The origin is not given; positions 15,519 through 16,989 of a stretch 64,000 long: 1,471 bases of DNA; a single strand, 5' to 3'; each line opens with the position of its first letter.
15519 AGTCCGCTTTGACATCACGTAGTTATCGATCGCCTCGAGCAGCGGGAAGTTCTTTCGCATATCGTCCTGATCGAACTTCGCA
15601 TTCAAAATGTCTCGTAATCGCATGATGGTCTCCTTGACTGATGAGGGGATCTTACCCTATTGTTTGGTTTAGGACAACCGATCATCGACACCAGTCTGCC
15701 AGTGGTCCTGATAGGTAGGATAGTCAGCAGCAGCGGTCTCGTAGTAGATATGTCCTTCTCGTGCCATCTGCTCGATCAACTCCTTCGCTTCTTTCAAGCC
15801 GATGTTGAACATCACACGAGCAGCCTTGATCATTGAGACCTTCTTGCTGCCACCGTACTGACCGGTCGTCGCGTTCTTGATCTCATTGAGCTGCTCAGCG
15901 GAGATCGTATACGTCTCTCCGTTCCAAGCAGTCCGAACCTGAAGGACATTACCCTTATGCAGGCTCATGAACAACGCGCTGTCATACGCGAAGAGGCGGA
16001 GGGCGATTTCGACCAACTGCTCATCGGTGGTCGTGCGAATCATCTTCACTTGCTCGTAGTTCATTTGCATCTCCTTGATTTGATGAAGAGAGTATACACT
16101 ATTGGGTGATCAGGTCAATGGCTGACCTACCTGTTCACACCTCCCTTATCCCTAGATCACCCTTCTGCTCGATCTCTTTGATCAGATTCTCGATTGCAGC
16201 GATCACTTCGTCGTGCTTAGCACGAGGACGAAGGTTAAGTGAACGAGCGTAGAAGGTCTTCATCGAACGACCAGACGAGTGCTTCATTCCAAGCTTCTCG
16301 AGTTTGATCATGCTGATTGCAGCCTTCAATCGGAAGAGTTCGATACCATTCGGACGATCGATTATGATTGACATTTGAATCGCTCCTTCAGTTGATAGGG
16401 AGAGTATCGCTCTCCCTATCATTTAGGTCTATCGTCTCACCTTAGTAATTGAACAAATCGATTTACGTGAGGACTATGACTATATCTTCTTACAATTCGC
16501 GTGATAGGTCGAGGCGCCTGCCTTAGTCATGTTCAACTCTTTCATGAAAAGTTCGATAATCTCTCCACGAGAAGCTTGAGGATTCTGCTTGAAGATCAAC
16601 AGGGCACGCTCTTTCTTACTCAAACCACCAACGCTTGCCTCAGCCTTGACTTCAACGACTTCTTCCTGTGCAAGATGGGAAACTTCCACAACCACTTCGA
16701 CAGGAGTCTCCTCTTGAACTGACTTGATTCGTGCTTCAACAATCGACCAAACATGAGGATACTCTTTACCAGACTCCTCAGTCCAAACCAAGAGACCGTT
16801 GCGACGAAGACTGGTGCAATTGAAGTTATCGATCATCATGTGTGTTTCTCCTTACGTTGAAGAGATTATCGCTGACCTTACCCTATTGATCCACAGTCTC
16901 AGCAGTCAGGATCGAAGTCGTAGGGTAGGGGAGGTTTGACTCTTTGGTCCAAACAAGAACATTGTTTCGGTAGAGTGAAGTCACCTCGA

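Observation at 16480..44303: One ~45-aa 'AGASTYY' helical module grafted onto the C-termini of six unrelated proteins (7 copies)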

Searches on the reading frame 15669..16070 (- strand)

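Call 3: search_protein_families(library=pfam, proteins=[window:15669-16070:-], max_evalue=1)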
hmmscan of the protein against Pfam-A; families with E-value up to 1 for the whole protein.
window:15669-16070:- (133 aa): 3 families
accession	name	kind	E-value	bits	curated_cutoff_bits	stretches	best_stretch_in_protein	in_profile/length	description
PF00542.24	Ribosomal_L12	-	1e-06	29.4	25.9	1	74-102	9-37/67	Ribosomal protein L7/L12 C-terminal domain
PF00180.25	Iso_dh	-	0.064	12.9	27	1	7-65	154-213/348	Isocitrate/isopropylmalate dehydrogenase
PF09397.16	FtsK_gamma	-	0.12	12.6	30.6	1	87-108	28-49/63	Ftsk gamma domain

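Call 4: search_protein_families(library=phrogs, proteins=[window:15669-16070:-], max_evalue=0.1)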
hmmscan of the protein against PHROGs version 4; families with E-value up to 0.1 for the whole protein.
window:15669-16070:- (133 aa): 4 families
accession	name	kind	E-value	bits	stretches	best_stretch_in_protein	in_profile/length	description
phrog_26927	-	unknown function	6.4e-05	23.8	1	71-102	8-39/94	-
phrog_35727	-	unknown function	0.00056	20.7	1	75-118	94-138/162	-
phrog_23470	-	unknown function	0.00084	20.5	1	61-101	9-49/106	-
phrog_5819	-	unknown function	0.01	16.7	1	61-105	86-130/148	-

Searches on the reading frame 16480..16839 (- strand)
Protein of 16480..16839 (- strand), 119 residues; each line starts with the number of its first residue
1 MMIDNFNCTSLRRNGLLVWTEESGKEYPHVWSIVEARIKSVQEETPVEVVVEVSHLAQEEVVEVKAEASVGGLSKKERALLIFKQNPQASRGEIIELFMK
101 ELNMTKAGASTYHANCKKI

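Call 3: search_protein_families(library=pfam, proteins=[window:16480-16839:-], max_evalue=1)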
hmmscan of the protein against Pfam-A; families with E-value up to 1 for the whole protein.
window:16480-16839:- (119 aa): 1 family
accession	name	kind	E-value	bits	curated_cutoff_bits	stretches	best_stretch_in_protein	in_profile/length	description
PF04385.20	FAINT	-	0.24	11.9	20.7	1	4-28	31-55/78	Domain of unknown function, DUF529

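Call 4: search_protein_families(library=phrogs, proteins=[window:16480-16839:-], max_evalue=0.1)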
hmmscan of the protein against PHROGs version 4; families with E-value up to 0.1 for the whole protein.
window:16480-16839:- (119 aa): 1 family
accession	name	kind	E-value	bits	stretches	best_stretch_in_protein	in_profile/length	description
phrog_36366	-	unknown function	0.035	14.5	1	72-118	4-50/229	-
